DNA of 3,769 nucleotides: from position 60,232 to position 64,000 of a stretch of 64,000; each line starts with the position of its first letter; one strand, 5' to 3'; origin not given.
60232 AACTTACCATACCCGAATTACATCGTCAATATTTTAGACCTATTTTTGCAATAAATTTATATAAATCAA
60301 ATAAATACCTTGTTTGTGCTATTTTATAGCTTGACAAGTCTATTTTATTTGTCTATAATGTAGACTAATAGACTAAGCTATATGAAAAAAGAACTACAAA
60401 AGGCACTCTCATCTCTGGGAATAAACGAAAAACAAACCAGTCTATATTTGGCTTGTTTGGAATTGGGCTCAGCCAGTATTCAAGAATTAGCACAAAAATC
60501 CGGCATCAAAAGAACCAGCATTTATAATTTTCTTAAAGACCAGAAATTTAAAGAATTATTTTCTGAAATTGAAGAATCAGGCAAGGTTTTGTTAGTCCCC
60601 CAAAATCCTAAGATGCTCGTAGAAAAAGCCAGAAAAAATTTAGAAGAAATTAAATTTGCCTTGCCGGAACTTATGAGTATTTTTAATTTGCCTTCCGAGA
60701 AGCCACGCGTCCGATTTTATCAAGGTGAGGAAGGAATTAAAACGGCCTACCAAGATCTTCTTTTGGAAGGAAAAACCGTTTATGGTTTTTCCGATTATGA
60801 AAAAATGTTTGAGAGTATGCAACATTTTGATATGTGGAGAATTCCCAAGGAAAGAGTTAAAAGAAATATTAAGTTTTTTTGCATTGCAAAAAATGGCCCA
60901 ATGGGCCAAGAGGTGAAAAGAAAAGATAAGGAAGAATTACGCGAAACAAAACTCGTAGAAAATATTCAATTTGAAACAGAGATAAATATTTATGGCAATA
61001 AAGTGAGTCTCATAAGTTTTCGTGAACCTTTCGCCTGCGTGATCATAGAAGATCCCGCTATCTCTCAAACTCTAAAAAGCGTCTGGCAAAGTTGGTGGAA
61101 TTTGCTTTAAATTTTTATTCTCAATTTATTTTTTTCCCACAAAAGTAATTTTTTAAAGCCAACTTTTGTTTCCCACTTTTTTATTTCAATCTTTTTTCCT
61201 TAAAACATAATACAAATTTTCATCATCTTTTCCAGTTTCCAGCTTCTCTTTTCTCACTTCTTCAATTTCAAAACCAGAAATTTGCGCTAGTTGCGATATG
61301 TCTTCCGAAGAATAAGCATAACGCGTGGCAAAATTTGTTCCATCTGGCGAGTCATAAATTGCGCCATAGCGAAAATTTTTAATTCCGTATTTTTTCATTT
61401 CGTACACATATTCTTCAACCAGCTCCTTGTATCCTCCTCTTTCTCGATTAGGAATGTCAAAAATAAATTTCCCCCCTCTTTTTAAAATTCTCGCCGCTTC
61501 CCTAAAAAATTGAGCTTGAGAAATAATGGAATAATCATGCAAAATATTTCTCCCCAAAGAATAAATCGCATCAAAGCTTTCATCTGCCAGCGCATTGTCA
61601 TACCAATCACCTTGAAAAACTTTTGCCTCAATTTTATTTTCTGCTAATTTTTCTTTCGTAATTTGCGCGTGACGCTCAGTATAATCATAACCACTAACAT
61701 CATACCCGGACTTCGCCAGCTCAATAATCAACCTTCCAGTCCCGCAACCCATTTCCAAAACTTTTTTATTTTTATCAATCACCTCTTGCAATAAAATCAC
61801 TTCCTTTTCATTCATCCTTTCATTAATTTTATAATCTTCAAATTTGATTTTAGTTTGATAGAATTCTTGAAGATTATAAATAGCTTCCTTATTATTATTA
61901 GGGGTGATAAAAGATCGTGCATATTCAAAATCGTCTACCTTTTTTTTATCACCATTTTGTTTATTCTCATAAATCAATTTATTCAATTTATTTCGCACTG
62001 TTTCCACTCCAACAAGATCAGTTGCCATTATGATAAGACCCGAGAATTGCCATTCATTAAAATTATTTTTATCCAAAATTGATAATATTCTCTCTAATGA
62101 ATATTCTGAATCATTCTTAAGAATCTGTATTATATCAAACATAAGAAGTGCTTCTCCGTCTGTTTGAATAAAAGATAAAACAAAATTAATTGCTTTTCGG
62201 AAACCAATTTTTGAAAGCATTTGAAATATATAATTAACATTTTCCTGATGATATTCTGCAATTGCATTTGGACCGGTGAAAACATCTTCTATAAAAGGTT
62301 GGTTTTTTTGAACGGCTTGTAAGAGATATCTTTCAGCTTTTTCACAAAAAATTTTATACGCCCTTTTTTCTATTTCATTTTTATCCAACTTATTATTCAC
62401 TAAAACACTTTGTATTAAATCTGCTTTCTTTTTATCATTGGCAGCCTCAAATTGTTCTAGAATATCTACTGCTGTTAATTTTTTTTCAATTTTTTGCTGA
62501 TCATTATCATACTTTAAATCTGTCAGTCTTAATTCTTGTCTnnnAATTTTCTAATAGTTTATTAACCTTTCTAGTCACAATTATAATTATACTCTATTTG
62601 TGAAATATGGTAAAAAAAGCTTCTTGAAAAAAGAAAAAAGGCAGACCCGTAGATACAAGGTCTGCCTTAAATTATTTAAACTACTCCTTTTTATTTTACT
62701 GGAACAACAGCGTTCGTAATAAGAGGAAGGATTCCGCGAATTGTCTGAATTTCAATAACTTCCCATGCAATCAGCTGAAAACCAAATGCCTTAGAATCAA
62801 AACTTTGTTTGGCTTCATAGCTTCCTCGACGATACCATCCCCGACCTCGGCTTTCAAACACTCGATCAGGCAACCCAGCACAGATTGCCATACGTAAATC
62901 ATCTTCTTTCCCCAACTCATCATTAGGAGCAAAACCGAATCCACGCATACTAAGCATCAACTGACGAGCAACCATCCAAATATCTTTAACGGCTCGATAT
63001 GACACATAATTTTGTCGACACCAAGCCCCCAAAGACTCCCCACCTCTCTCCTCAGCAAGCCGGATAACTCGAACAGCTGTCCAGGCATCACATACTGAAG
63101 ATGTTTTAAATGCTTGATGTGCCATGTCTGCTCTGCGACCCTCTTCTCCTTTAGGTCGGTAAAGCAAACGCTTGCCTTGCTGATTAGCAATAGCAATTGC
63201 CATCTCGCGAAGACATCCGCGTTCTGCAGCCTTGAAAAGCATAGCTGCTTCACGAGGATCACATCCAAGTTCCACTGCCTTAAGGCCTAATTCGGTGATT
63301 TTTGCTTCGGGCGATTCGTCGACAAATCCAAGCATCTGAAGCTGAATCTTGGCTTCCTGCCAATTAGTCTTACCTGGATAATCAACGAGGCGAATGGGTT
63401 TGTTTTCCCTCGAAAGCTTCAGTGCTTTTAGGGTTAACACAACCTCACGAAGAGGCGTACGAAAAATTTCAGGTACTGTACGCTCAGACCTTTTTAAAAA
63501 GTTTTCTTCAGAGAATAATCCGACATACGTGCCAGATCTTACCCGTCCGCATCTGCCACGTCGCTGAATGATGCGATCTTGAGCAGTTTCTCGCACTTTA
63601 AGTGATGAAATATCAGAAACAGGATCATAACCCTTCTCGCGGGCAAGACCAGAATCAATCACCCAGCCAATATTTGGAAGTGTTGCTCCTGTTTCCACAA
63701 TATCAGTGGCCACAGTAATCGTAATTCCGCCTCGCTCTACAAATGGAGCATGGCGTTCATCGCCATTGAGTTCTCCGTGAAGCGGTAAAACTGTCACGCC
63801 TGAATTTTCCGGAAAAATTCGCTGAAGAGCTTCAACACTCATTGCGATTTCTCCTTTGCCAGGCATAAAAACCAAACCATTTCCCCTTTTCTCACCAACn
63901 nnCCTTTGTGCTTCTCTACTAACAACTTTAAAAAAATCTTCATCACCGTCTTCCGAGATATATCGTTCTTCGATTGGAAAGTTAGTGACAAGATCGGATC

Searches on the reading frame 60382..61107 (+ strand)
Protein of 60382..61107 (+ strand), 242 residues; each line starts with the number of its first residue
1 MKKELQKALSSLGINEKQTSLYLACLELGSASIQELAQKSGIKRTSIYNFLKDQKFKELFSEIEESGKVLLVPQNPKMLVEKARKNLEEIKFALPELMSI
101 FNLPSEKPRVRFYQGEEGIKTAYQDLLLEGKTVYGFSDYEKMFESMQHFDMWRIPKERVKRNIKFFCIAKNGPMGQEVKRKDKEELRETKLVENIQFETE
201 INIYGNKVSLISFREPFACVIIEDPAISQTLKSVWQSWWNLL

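Call 77: search_protein_families(library=pfam, proteins=[window:60382-61107:+], max_evalue=0.001)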
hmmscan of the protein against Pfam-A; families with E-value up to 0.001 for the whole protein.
window:60382-61107:+ (242 aa): 1 family
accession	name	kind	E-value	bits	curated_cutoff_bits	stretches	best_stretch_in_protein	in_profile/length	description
PF01978.25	TrmB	-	3.3e-08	33.7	25.6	1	9-60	1-52/68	Sugar-specific transcriptional regulator TrmB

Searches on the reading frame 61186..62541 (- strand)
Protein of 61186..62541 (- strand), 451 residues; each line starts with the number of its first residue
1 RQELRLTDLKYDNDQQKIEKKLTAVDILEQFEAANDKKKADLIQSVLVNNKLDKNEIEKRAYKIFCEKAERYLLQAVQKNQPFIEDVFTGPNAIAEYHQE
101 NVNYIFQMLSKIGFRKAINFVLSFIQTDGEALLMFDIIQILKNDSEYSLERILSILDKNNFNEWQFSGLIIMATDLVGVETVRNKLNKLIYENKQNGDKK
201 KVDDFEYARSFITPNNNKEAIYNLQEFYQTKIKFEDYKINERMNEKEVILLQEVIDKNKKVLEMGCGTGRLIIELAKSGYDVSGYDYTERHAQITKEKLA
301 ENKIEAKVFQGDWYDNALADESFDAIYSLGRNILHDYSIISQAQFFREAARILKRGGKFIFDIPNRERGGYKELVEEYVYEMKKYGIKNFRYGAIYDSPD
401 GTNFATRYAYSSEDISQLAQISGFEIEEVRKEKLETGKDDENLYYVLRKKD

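Call 16: search_protein_families(library=pfam, proteins=[window:61186-62541:-], max_evalue=0.0001)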
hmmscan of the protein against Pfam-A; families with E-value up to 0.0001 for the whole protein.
window:61186-62541:- (451 aa): 9 families
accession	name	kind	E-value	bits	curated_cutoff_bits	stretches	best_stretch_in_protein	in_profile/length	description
PF13649.12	Methyltransf_25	-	2.2e-18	67.1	27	1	261-357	1-97/97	Methyltransferase domain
PF08241.18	Methyltransf_11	-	5.5e-17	62.6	21.2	1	262-361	1-95/95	Methyltransferase domain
PF13847.12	Methyltransf_31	-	1.7e-15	57.4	27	1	255-375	1-119/145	Methyltransferase domain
PF13489.12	Methyltransf_23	-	7.3e-13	49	27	1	250-428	15-163/164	Methyltransferase domain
PF08242.18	Methyltransf_12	-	9.6e-11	42.7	30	1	262-359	1-98/98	Methyltransferase domain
PF05175.20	MTS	-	1.5e-10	41.5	23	1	250-379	23-154/170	Methyltransferase small domain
PF03848.20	TehB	-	2.3e-06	27.6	20.4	1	236-328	10-101/193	Tellurite resistance protein TehB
PF02353.26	CMAS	-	2.9e-06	27.3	27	1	252-361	57-164/273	Mycolic acid cyclopropane synthetase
PF06325.19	PrmA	-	3.1e-06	27.3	22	1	250-361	154-258/296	Ribosomal protein L11 methyltransferase (PrmA)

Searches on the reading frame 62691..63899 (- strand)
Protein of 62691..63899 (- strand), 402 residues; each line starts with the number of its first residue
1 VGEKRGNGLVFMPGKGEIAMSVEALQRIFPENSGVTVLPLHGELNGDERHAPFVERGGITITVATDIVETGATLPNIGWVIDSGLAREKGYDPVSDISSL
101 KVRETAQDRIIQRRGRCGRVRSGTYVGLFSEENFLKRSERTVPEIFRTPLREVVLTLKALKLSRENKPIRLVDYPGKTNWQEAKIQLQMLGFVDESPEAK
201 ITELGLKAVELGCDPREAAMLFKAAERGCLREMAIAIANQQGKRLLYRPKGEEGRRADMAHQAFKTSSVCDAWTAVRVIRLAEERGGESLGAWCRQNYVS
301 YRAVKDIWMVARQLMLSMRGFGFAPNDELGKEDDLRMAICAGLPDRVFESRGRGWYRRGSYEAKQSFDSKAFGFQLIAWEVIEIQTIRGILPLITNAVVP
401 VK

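Call 16: search_protein_families(library=pfam, proteins=[window:62691-63899:-], max_evalue=0.0001)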
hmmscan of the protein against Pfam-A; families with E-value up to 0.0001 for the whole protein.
window:62691-63899:- (402 aa): 1 family
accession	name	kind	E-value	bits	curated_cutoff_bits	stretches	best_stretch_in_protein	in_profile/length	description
PF00271.37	Helicase_C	-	2.6e-10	41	23.5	1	4-120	14-109/110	Helicase conserved C-terminal domain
